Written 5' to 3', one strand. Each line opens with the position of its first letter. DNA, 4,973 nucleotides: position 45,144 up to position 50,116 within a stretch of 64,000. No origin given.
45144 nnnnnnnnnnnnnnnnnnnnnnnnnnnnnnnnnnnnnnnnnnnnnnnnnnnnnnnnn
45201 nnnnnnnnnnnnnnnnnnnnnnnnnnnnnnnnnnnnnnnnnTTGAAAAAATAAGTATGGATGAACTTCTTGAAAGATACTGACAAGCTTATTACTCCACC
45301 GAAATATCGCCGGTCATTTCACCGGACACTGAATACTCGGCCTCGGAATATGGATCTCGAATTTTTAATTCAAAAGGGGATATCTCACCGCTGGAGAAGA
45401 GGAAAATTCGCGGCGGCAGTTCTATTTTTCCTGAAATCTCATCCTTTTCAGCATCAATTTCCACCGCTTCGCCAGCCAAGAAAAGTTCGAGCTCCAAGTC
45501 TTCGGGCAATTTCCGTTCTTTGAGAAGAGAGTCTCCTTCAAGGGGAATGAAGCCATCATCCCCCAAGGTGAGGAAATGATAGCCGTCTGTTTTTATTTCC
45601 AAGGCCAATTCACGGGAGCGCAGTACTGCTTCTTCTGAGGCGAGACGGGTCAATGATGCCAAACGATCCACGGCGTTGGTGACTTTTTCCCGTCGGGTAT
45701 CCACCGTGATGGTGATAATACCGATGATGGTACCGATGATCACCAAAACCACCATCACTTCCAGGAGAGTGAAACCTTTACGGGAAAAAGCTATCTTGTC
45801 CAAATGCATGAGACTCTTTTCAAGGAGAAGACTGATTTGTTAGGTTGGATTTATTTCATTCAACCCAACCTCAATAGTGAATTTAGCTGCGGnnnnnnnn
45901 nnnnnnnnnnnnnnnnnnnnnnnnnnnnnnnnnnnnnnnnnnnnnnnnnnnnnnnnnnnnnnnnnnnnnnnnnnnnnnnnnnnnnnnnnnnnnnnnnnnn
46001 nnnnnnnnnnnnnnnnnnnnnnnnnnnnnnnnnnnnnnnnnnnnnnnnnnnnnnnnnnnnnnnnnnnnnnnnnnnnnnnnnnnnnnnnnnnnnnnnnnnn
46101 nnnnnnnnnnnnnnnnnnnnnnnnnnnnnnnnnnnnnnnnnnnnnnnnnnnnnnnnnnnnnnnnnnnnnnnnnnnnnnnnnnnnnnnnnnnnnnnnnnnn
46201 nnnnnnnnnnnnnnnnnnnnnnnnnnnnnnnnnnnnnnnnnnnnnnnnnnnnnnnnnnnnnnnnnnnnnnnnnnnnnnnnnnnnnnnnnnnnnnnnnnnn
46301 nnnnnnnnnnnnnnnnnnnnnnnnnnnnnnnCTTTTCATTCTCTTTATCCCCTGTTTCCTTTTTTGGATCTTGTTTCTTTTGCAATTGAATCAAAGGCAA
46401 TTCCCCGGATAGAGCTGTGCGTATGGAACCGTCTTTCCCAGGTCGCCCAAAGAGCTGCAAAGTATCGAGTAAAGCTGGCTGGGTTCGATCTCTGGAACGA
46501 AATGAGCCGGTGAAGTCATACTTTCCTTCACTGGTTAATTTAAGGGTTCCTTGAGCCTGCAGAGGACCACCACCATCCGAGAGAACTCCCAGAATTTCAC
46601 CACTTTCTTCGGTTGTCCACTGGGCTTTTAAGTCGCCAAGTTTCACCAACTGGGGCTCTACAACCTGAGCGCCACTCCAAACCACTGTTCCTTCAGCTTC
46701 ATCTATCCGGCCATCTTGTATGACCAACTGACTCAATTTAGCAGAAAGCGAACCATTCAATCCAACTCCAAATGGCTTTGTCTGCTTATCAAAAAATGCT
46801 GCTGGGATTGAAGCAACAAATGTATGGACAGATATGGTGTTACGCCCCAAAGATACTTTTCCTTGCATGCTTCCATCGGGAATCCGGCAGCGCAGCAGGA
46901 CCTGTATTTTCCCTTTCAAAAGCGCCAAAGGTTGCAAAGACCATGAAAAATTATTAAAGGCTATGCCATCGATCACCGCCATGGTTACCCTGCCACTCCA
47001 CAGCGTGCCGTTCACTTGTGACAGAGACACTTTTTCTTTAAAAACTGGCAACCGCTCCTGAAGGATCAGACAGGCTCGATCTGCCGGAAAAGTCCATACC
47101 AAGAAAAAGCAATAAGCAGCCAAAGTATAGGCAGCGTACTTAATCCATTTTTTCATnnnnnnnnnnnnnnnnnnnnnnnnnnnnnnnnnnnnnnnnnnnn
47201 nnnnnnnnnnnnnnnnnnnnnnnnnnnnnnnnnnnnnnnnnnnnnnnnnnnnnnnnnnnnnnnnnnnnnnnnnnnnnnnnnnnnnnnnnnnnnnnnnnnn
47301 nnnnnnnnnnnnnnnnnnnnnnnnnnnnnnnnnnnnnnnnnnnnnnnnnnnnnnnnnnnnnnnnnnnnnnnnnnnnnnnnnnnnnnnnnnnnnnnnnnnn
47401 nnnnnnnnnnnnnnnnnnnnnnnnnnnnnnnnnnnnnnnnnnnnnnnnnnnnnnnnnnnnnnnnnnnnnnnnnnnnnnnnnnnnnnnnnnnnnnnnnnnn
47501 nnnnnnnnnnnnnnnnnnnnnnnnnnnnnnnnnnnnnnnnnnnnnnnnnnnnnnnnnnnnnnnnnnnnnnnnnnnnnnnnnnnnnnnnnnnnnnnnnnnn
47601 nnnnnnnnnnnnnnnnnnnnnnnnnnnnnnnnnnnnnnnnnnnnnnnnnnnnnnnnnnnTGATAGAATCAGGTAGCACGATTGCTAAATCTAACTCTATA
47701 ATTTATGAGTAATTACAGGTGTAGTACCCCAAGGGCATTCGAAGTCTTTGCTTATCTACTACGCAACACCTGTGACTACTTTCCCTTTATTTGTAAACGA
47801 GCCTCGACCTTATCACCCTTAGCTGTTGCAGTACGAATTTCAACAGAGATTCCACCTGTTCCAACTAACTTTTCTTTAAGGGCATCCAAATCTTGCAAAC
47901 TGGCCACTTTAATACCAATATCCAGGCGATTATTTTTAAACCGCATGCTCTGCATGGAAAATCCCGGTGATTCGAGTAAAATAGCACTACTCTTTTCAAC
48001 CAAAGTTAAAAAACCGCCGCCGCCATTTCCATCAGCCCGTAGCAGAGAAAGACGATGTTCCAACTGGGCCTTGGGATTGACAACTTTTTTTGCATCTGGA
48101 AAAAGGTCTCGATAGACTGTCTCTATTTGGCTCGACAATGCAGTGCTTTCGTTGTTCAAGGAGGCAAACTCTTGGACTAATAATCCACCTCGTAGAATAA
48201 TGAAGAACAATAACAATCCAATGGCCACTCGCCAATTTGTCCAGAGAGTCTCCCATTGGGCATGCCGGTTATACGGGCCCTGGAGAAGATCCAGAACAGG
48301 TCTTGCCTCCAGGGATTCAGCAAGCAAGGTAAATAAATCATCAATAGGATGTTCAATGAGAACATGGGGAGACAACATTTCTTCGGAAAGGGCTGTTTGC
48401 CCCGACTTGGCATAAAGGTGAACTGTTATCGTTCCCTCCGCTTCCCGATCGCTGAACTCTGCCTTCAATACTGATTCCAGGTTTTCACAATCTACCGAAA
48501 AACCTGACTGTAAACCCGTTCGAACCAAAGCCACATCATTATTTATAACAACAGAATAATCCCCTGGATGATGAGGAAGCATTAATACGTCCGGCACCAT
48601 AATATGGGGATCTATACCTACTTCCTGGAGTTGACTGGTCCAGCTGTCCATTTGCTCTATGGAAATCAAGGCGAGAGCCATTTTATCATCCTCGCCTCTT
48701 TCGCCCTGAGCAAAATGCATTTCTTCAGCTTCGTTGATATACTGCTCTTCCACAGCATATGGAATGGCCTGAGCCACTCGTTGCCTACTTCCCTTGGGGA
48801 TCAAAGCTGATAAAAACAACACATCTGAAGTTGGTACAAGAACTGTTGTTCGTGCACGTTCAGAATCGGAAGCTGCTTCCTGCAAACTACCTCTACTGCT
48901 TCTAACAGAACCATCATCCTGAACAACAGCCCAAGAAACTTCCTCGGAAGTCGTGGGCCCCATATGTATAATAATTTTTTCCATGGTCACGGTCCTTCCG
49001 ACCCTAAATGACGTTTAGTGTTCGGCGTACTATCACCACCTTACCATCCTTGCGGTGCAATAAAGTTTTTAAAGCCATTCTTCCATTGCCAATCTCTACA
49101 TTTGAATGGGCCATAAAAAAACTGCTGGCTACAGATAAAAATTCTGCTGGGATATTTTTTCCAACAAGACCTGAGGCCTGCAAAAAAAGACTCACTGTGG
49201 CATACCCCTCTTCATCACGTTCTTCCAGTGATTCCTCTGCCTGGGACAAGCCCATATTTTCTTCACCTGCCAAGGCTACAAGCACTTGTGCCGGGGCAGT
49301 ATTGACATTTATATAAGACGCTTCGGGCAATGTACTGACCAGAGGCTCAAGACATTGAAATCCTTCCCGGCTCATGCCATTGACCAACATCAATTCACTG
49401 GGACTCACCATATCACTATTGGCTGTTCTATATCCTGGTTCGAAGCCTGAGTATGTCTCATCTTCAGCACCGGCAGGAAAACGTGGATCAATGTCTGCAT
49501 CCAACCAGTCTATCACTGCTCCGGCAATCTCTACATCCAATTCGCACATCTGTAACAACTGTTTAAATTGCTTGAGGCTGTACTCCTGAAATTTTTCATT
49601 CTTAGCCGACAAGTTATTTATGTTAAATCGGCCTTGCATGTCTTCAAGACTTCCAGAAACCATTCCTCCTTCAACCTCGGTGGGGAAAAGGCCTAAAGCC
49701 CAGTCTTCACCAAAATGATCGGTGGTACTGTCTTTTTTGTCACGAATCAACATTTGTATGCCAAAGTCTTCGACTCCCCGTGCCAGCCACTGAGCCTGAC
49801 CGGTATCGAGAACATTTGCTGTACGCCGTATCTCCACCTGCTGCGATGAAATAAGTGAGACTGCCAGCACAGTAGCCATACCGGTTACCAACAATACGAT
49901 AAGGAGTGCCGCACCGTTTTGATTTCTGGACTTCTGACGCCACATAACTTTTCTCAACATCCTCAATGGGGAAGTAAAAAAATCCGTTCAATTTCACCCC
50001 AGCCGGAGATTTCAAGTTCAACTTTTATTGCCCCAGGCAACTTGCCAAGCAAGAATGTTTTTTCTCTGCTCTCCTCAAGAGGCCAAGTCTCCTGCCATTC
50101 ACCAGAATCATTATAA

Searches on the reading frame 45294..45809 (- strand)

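Call 45: search_protein_families(library=pfam, proteins=[window:45294-45809:-], max_evalue=0.00001)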
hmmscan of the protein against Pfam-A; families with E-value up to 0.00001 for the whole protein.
window:45294-45809:- (172 aa): 1 family
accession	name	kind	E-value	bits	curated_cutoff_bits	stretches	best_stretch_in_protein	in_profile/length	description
PF07963.17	N_methyl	-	3.1e-07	30.1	21.2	1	10-32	4-26/27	Prokaryotic N-terminal methylation motif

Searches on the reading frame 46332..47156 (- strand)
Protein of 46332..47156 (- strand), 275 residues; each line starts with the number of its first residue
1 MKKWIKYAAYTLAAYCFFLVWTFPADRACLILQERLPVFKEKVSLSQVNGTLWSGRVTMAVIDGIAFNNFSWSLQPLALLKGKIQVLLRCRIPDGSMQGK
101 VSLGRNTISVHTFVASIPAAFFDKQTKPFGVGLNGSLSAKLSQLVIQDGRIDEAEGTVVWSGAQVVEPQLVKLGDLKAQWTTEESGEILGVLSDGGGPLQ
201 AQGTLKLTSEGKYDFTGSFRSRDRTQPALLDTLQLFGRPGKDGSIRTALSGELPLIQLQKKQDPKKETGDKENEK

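Call 45: search_protein_families(library=pfam, proteins=[window:46332-47156:-], max_evalue=0.00001)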
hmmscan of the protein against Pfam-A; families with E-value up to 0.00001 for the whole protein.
window:46332-47156:- (275 aa): 1 family
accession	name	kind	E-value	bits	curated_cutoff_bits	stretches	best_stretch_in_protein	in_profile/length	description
PF01203.25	T2SSN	-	6.6e-38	131.3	29.6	1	42-246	2-209/211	Type II secretion system (T2SS), protein N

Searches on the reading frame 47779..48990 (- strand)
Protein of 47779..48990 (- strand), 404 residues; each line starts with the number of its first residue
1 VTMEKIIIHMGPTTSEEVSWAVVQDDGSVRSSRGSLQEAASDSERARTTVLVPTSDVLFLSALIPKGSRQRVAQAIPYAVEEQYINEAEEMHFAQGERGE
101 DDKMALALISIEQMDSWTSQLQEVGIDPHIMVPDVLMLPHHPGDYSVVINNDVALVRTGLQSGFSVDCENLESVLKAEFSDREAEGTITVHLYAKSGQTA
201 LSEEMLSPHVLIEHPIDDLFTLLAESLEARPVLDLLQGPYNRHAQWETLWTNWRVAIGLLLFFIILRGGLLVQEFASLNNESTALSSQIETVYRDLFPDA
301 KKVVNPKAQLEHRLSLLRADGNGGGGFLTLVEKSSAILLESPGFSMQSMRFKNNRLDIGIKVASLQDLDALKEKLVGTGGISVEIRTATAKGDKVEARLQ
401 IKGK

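Call 13: search_protein_families(library=pfam, proteins=[window:47779-48990:-], max_evalue=0.001)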
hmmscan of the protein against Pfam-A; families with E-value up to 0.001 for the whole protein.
window:47779-48990:- (404 aa): 2 families
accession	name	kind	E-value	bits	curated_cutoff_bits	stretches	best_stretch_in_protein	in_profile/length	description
PF05134.19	T2SSL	-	4.7e-34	118.2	25.5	1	7-241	2-229/231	Type II secretion system (T2SS), protein L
PF12693.12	GspL_C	-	3e-18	66.6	29.6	1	250-402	4-155/158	GspL periplasmic domain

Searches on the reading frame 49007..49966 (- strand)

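Call 13: search_protein_families(library=pfam, proteins=[window:49007-49966:-], max_evalue=0.001)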
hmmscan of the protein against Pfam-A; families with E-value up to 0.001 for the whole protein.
window:49007-49966:- (320 aa): 2 families
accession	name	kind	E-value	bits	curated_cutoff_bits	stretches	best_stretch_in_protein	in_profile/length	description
PF21687.3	T2SSK_1st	-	1.4e-26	93.7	26.2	1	112-215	1-107/107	Type II secretion system (T2SS), protein K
PF03934.19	T2SSK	-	6e-13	49.4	24.2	1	219-279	1-62/63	Type II secretion system (T2SS), protein K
